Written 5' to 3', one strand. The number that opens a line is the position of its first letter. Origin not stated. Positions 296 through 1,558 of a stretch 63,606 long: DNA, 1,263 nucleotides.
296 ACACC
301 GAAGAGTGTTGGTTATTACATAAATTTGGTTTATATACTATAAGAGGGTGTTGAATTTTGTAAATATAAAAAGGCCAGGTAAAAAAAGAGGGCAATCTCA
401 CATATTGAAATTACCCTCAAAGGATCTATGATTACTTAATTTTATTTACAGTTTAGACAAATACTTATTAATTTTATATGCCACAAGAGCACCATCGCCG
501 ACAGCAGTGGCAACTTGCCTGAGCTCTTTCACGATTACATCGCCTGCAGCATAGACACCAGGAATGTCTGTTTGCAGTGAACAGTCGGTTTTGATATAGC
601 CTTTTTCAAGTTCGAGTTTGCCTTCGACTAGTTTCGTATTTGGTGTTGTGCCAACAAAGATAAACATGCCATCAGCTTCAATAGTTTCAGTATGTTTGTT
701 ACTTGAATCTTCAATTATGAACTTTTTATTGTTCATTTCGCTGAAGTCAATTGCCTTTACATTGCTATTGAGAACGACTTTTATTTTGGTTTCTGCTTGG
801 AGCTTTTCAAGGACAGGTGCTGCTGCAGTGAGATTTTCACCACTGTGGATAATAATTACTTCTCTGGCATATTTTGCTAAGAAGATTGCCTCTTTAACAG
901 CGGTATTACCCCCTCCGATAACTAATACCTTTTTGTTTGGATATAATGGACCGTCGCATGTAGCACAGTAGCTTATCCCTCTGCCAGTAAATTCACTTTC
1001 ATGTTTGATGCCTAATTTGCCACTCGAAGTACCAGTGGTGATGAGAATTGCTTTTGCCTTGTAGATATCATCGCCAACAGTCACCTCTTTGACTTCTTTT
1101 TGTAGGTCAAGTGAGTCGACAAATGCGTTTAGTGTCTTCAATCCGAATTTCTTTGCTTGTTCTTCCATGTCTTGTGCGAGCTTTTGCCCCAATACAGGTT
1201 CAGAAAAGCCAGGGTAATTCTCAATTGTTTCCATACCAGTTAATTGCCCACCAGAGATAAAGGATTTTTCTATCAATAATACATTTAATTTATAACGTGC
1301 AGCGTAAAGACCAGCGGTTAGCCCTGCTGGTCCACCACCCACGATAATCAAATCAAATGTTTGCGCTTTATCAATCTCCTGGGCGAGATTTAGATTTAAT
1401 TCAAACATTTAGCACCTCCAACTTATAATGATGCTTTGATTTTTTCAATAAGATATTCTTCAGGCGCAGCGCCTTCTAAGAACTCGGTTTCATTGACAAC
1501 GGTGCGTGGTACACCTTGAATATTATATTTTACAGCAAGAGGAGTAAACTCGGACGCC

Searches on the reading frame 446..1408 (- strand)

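Call 12: search_protein_families(library=ncbifam, proteins=[window:446-1408:-])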
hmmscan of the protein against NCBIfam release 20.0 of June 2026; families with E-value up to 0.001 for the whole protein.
window:446-1408:- (320 aa): 105 families (the best 25 are shown)
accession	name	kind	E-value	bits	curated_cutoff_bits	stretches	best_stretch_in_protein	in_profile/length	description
TIGR01292.1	TRX_reduct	equivalog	9.1e-102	339.9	343.45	1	19-317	2-300/300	thioredoxin-disulfide reductase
TIGR03143.1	AhpF_homolog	hypoth_equivalog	6.5e-93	312.2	687.65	1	16-318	3-309/555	putative alkyl hydroperoxide reductase F subunit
NF007614.0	PRK10262.1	equivalog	1.7e-64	218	644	1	18-319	7-316/321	thioredoxin-disulfide reductase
TIGR03140.1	AhpF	equivalog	1.2e-62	212.2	502.9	1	10-311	205-506/515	alkyl hydroperoxide reductase subunit F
TIGR01350.1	lipoamide_DH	equivalog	3.6e-25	88.6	408.8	2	110-313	127-329/461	dihydrolipoyl dehydrogenase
TIGR04018.1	Bthiol_YpdA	hypoth_equivalog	2.3e-21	75.9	339.9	2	97-308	93-304/316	YpdA family putative bacillithiol disulfide reductase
TIGR02053.1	MerA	equivalog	8.6e-21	74.4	454.45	1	107-310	117-325/465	mercury(II) reductase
NF009410.0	PRK12771.1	subfamily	7.7e-18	64.4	516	1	158-318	268-446/566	NAD(P)-binding protein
NF004991.0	PRK06370.1-3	subfamily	9.8e-18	64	620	2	107-293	154-343/509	FAD-containing oxidoreductase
TIGR01316.1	gltA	equivalog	2.9e-17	62.6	471.75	1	13-317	129-449/449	NADPH-dependent glutamate synthase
NF004943.0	PRK06292.2-1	equivalog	2.2e-16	59.7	432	1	105-311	119-326/456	dihydrolipoyl dehydrogenase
NF003585.0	PRK05249.1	equivalog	6.7e-16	57.9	465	2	95-293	118-314/464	Si-specific NAD(P)(+) transhydrogenase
NF004776.0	PRK06116.1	equivalog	7e-16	58.3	480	1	105-303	119-317/450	glutathione-disulfide reductase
NF005883.0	PRK07845.1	equivalog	2.6e-15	56.4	479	1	75-305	93-328/466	NAD(P)H-quinone dehydrogenase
NF004945.0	PRK06292.2-3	equivalog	4.9e-15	55.4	494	1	106-314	118-326/457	dihydrolipoyl dehydrogenase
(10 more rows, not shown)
